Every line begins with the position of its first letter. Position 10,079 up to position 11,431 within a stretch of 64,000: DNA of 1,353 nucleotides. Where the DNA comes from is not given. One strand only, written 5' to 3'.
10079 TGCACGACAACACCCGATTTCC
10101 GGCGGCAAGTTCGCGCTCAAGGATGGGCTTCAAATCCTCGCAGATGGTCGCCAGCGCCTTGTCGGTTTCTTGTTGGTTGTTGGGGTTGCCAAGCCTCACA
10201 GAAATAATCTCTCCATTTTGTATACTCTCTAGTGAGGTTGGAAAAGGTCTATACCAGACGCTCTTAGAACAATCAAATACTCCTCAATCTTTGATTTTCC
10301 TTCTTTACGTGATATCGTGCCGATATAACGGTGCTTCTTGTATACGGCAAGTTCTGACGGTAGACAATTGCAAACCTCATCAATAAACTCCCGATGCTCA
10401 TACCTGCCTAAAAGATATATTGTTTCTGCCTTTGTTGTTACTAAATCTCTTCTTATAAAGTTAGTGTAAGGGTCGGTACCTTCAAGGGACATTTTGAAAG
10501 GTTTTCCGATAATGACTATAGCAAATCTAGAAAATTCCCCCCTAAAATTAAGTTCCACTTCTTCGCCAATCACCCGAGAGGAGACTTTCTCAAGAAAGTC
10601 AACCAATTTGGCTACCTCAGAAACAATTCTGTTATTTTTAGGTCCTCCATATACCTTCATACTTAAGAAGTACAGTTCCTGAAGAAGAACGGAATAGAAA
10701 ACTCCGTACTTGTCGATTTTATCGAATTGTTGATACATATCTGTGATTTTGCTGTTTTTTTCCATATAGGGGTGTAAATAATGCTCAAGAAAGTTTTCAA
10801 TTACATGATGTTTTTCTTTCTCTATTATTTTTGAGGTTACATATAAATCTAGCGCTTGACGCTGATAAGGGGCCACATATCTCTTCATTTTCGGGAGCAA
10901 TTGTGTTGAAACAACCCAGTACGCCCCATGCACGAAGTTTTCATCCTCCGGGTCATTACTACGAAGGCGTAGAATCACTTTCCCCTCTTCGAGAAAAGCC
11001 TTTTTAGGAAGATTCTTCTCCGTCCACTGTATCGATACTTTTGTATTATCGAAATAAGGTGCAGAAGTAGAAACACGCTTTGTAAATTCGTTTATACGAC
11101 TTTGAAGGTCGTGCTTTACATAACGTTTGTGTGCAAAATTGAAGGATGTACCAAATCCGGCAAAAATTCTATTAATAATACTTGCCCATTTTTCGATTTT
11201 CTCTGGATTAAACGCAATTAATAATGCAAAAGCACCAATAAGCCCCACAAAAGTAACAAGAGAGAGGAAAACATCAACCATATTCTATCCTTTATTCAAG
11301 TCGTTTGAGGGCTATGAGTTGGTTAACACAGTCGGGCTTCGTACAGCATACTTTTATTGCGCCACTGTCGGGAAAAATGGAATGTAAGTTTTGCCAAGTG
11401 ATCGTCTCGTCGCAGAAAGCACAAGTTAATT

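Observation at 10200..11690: Low-GC two-gene cassette of unknown function (TM-anchored 350-aa protein plus 78-aa Zn-ribbon protein): best candidate for an undescribed accessory or defence-type module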

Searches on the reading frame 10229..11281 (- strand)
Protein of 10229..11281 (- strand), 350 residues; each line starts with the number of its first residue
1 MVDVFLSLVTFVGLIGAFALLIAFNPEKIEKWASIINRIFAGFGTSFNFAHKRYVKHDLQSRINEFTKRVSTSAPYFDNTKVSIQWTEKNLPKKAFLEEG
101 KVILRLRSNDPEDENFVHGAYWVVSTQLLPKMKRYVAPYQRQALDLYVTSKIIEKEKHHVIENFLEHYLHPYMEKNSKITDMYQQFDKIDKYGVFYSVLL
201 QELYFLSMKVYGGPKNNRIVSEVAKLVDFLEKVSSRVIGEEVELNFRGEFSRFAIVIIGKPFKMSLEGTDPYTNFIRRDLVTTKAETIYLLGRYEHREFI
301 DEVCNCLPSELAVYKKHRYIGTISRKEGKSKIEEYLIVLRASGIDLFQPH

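Call 5: search_protein_families(library=pfam, proteins=[window:10229-11281:-], max_evalue=1)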
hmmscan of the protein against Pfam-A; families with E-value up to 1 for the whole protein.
window:10229-11281:- (350 aa): 2 families
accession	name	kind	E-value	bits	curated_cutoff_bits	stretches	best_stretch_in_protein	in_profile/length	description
PF12642.13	TpcC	-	0.037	14.3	27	1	142-194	123-176/231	Conjugative transposon protein TcpC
PF19124.5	DUF5808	-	0.28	11.2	26.3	1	39-52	11-23/26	Family of unknown function (DUF5808)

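Call 6: search_protein_families(library=padloc, proteins=[window:10229-11281:-], max_evalue=1)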
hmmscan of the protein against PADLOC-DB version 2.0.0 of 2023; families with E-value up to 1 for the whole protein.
window:10229-11281:- (350 aa): 0 families

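Call 8: find_homologous_proteins(query=window:10229-11281:-, max_evalue=0.001)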
Query window:10229-11281:- (350 aa): 121 proteins with E <= 0.001 among 2373 candidates; the best 120 are listed.
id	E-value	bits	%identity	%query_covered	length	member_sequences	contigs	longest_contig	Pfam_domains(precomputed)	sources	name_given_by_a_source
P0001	1.1e-231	786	100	100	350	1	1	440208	-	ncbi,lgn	-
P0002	2.9e-131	456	59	99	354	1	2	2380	-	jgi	-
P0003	3.3e-130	452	59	97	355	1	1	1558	-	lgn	-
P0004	5.9e-128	445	58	97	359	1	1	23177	-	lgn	-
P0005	1.5e-123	430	55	99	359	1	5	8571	-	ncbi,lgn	-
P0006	5.4e-121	422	52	96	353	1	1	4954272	-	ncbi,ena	-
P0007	3.6e-117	409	53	100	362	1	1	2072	-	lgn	-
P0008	5.0e-102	360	47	98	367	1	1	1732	-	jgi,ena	jgi:hypothetical protein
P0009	3.0e-101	357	47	95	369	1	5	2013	-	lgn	-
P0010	9.3e-101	355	47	97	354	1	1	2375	-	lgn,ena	-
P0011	1.8e-100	355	47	100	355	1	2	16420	-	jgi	-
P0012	5.0e-100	353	46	99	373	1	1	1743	-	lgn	-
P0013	8.3e-100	352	46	100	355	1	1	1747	-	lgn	-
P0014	2.2e-97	344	48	97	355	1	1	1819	-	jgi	jgi:hypothetical protein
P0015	3.2e-96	341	46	98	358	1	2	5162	-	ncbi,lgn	-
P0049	1.2e-82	296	41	99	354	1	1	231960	-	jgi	jgi:hypothetical protein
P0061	1.9e-80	289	40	99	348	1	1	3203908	-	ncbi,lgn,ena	-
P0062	2.5e-80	288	42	92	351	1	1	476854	-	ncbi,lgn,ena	-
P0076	4.3e-78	281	41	99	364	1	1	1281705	-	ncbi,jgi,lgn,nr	ncbi:MAG: hypothetical protein QOH92_2677 [Chloroflexota bacterium]|jgi:hypothetical protein|nr:hypo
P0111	4.6e-68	248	39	86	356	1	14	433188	-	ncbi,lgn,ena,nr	ncbi:MAG: hypothetical protein H7A21_06215 [Spirochaetales bacterium]|nr:hypothetical protein [Lepto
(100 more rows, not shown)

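Call 9: search_protein_families(library=ncbifam, proteins=[window:10229-11281:-], max_evalue=1)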
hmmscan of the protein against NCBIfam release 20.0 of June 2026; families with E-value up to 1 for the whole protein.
window:10229-11281:- (350 aa): 0 families

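Call 10: search_protein_families(library=phrogs, proteins=[window:10229-11281:-], max_evalue=1)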
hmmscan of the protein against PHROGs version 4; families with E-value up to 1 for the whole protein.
window:10229-11281:- (350 aa): 2 families
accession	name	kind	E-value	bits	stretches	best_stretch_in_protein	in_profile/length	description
phrog_29636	-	unknown function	0.12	13.6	1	10-37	17-44/71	-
phrog_34636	-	unknown function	0.13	12.7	1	130-209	55-133/193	-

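Call 11: find_encoding_contigs(protein=P0001, flank=10000, max_places=3)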
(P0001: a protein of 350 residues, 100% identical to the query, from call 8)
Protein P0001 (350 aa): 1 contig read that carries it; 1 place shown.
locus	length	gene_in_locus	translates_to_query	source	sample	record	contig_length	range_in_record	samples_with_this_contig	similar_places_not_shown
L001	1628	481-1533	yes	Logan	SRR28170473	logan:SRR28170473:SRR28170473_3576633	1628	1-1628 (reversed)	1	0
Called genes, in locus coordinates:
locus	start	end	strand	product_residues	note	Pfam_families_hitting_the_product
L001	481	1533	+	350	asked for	-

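Call 12: find_encoding_contigs(protein=P0006, flank=8000, max_places=3)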
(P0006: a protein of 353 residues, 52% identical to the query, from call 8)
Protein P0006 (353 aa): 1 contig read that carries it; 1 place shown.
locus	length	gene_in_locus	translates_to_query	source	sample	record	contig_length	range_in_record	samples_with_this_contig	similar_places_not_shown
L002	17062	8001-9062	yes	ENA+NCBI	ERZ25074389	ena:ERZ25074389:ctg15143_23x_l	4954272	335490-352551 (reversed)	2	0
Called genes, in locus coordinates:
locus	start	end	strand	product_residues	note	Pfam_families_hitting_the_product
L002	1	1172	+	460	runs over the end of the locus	PF00120:Gln-synt_C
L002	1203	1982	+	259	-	PF00106:adh_short, PF08659:KR, PF13561:adh_short_C2, PF23441:SDR (weak)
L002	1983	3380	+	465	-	PF00171:Aldedh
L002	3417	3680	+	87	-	-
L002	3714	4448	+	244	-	-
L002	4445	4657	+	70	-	-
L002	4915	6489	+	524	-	PF12161:HsdM_N, PF02384:N6_Mtase, PF01170:UPF0020 (weak)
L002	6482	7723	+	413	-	PF01420:Methylase_S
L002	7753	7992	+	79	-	-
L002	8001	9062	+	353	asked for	-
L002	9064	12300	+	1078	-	PF04313:HSDR_N, PF04851:ResIII, PF18766:SWI2_SNF2, PF22679:T1R_D3-like, PF11867:T1RH-like_C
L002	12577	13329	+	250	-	PF00142:Fer4_NifH, PF01656:CbiA, PF02374:ArsA_ATPase (weak), PF06564:CBP_BcsQ (weak), PF09140:MipZ, PF10609:ParA, PF13614:AAA_31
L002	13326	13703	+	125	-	-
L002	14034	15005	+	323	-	-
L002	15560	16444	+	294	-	-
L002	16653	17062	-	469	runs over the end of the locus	PF04198:Sugar-bind (faint)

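Call 13: find_encoding_contigs(protein=P0061, flank=8000, max_places=3)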
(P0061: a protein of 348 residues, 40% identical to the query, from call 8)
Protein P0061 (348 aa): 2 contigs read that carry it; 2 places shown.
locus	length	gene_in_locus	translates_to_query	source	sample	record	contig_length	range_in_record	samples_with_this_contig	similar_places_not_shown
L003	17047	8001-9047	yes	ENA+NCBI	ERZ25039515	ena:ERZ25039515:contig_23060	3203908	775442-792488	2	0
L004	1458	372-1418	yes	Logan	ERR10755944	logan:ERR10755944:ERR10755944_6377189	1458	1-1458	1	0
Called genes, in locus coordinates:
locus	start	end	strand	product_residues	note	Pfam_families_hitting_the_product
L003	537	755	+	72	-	-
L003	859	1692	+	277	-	PF01073:3Beta_HSD, PF01370:Epimerase, PF04321:RmlD_sub_bind, PF13460:NAD_binding_10 (faint), PF02719:Polysacc_synt_2 (faint), PF07993:NAD_binding_4, PF16363:GDP_Man_Dehyd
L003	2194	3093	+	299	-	-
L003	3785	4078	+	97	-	PF08734:GYD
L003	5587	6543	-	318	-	PF13936:HTH_38, PF13565:HTH_32, PF00665:rve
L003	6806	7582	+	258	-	-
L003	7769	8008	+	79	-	-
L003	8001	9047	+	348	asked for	-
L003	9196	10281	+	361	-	-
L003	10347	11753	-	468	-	PF01548:DEDD_Tnp_IS110, PF02371:Transposase_20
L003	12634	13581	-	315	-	PF12760:Zn_ribbon_IS1595, PF12762:DDE_Tnp_IS1595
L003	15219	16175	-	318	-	PF13936:HTH_38, PF13565:HTH_32, PF00665:rve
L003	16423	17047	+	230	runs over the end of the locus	-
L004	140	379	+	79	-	-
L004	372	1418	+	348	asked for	-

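Call 16: find_related_loci(query=A1, collection=genome_contigs, flank=10000)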
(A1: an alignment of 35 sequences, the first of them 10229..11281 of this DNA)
Query A1 (350 aa) in genome_contigs; peptide patterns used: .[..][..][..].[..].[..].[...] (x = any residue, [..] = any of these).
17 stretches matched a pattern; 11 encode a relative of the query (tblastn E <= 1e-3); 11 distinct loci.
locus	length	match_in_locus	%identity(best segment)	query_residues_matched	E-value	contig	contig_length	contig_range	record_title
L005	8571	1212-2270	55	1-348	3e-130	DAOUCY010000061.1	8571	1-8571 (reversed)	MAG TPA_asm: Anaerolineae bacterium isolate H89_877 76746, whole genome shotgun sequence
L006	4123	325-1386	42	3-349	2e-89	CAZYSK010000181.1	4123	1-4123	MAG TPA_asm: uncultured Anaerolineales bacterium isolate binchicken_co334_204 genome assembly, contig: NODE_45810_length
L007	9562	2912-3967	39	6-348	9e-85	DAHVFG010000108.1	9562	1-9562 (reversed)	MAG TPA_asm: Chloroflexi bacterium isolate clean1712 NODE_108_length_9562_cov_8.217276, whole genome shotgun sequence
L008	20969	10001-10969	42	26-348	1e-84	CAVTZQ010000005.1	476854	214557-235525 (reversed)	MAG: uncultured Acidobacteriota bacterium isolate MFD04408.bin.1.50 genome assembly, contig: contig_40899, whole genome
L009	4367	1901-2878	42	24-349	4e-79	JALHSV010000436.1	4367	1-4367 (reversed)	MAG: Thermodesulfovibrionales bacterium isolate PFL7 seq_2597548, whole genome shotgun sequence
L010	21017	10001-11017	52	12-347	9e-127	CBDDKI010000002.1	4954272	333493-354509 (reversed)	MAG: Phototrophicaceae bacterium isolate 9a07bd8a-3de6-4a65-a639-7fba091dd586 genome assembly, contig: contig_2, whole g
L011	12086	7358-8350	43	19-349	2e-90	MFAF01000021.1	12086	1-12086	MAG: Candidatus Coatesbacteria bacterium RBG_13_66_14 RBG_13_scaffold_13157, whole genome shotgun sequence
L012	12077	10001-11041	33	4-350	3e-61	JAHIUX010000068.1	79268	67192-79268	MAG: Bacteroidetes bacterium isolate MM_PC_MetaG.mb.41 MM_PC_MetaG.mb.41_k141_1573631, whole genome shotgun sequence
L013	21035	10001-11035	31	12-350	4e-57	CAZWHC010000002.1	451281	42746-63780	MAG TPA_asm: uncultured Rikenellaceae bacterium isolate binchicken_co115_197 genome assembly, contig: NODE_10_length_451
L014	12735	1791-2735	33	4-319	7e-55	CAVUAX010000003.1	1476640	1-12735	MAG: uncultured Bacteroidales bacterium isolate MFD05684.bin.2.65 genome assembly, contig: contig_41804, whole genome sh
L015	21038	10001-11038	40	1-348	5e-86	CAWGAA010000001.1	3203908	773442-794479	MAG: uncultured Spirochaetota bacterium isolate MFD04408.bin.1.18 genome assembly, contig: contig_23060, whole genome sh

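Call 17: search_solved_structures(query=A1, max_evalue=10)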
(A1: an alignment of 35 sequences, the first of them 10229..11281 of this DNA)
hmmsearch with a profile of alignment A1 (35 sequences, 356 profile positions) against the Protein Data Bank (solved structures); distinct sequences matched with E-value up to 10: 1.
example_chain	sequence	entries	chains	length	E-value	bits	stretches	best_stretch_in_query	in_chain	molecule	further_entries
7lxc_A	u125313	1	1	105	0.8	11.8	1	205-252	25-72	DED1ch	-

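Call 20: find_encoding_contigs(protein=P0062, flank=10000, max_places=2)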
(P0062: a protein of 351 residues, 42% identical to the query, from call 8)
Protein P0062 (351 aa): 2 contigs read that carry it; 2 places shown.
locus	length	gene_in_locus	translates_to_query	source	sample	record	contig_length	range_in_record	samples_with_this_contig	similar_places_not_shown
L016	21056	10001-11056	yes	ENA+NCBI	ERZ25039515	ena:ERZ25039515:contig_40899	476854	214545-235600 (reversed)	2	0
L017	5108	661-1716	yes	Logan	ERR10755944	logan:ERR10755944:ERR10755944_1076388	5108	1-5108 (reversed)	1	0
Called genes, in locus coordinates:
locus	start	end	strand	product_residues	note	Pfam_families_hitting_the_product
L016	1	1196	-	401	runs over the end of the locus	PF01420:Methylase_S (faint)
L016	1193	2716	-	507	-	PF12161:HsdM_N, PF02384:N6_Mtase, PF07669:Eco57I (weak)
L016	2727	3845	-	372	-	PF02661:Fic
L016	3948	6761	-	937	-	PF04313:HSDR_N (faint), PF00270:DEAD, PF04851:ResIII, PF18766:SWI2_SNF2, PF08463:EcoEI_R_C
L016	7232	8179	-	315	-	-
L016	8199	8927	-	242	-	PF19872:DUF6345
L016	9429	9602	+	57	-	-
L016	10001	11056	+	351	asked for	-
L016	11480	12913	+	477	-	PF04471:Mrr_cat, PF13176:TPR_7 (faint), PF00515:TPR_1 (weak), PF07719:TPR_2, PF13181:TPR_8 (faint), PF14559:TPR_19 (faint)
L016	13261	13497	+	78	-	-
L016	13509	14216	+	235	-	-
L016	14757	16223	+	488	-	PF00069:Pkinase, PF07714:PK_Tyr_Ser-Thr, PF13374:TPR_10 (faint), PF12895:ANAPC3 (weak), PF25063:ARM_TT21_C, PF13424:TPR_12, PF00515:TPR_1 (weak), PF14559:TPR_19, +9 more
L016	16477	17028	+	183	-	-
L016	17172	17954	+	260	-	PF11340:DUF3142 (weak)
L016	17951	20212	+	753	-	-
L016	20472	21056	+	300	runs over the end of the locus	-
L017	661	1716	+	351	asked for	-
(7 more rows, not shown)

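Call 21: find_encoding_contigs(protein=P0076, flank=10000, max_places=2)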
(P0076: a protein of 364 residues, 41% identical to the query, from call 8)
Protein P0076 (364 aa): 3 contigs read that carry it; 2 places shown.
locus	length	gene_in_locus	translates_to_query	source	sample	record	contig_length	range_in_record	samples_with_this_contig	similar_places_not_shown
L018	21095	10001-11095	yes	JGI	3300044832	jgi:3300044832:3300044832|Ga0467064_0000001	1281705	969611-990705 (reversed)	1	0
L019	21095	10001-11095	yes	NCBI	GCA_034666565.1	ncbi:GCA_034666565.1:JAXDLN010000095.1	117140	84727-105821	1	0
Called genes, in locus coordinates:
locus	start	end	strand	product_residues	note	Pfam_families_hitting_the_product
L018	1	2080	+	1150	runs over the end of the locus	PF17757:UvrB_inter, PF02559:CarD_TRCF_RID, PF00270:DEAD, PF00271:Helicase_C, PF03461:TRCF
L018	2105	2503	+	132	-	PF01042:Ribonuc_L-PSP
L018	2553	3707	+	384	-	PF07690:MFS_1, PF12832:MFS_1_like (faint), PF00083:Sugar_tr (weak), PF05977:MFS_3 (faint), PF07690:MFS_1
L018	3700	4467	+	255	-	PF01503:PRA-PH (faint), PF03819:MazG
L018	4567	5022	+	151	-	PF04977:DivIC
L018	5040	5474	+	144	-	PF00575:S1, PF23459:S1_RRP5 (weak)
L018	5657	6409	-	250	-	PF01209:Ubie_methyltran, PF13489:Methyltransf_23 (weak), PF13847:Methyltransf_31, PF08241:Methyltransf_11, PF08242:Methyltransf_12, PF13649:Methyltransf_25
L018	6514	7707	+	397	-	PF01171:ATP_bind_3, PF11734:TilS_C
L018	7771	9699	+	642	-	PF06480:FtsH_ext (weak), PF00004:AAA, PF07728:AAA_5 (weak), PF17862:AAA_lid_3, PF01434:Peptidase_M41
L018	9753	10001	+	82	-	-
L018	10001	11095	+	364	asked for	-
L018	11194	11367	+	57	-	PF09851:SHOCT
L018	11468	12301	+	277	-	PF03807:F420_oxidored, PF10727:Rossmann-like, PF10728:DUF2520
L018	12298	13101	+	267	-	PF02548:Pantoate_transf, PF13714:PEP_mutase (weak)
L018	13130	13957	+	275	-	PF02569:Pantoate_ligase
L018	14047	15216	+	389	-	PF02749:QRPTase_N, PF01729:QRPTase_C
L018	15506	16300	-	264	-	PF01734:Patatin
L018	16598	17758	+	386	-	PF21710:Spt6_S1 (faint), PF24685:OB_RRP5_4th (faint), PF00575:S1, PF13509:S1_2 (faint), PF00575:S1, PF23459:S1_RRP5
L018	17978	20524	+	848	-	-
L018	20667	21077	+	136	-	PF07366:SnoaL, PF12680:SnoaL_2, PF14534:DUF4440 (weak)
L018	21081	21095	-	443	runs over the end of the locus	PF00990:GGDEF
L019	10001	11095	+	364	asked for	-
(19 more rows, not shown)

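Call 22: find_encoding_contigs(protein=P0049, flank=10000, max_places=2)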
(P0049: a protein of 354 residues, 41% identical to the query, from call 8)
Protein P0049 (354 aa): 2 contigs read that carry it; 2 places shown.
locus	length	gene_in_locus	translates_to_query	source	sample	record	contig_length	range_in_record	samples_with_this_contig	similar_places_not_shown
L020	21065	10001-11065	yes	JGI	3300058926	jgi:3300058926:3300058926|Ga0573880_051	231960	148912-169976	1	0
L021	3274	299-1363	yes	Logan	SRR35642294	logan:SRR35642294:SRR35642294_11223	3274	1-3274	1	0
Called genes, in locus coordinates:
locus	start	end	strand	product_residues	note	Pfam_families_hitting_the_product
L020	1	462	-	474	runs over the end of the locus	PF00266:Aminotran_5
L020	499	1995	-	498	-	PF12762:DDE_Tnp_IS1595 (weak)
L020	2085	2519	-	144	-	-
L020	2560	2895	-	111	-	-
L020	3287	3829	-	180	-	-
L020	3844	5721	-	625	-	PF13699:eCIS_core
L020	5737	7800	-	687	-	PF22977:WHD, PF00004:AAA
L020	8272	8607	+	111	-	-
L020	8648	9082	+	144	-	-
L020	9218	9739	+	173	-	-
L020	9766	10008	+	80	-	-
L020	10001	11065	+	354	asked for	-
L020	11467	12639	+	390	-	-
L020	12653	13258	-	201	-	-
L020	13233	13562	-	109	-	-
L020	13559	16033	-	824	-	PF12762:DDE_Tnp_IS1595 (weak)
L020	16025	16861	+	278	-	-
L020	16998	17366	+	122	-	PF01740:STAS, PF13466:STAS_2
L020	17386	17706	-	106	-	PF04226:Transgly_assoc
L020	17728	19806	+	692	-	-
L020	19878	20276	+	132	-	PF04519:Bactofilin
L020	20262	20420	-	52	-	-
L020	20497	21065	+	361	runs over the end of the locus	PF01476:LysM, PF01551:Peptidase_M23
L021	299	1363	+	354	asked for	-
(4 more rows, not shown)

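Call 23: predict_structure(alignment_id=A1)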
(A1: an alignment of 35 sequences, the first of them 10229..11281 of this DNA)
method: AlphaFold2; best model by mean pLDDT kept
length: 350 residues; sequences in the alignment: 35
mean_pLDDT: 81.5   pTM: 0.76
mean pLDDT of the five models: 81.5, 81.1, 80.6, 78.9, 77.6
residues with pLDDT >= 90: 123; 70-90: 151; 50-70: 75; < 50: 1
segments of 3 or more residues with pLDDT < 50: none
pLDDT, mean of each block of 10 residues (from residue 1): 77 78 65 66 60 71 73 65 69 55 66 79 80 89 92 85 90 89 93 87 89 79 95 89 91 90 74 92 93 92 90 89 88 93 79
secondary structure, 60 per line:
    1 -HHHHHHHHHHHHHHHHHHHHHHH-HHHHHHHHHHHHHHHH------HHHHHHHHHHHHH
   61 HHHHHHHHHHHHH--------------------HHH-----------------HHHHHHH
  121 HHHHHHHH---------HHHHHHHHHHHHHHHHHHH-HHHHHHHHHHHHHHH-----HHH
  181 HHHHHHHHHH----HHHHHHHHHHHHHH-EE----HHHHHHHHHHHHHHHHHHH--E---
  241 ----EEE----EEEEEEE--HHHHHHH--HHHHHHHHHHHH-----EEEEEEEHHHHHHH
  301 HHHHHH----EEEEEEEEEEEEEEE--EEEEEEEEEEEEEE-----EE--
elements in order: H2-24 H26-41 H48-73 H114-128 H138-156 H158-172 H178-190 H195-208 H216-234 E245-247 E252-258 H261-267 H270-281 E287-293 H294-306 E311-325 E328-341
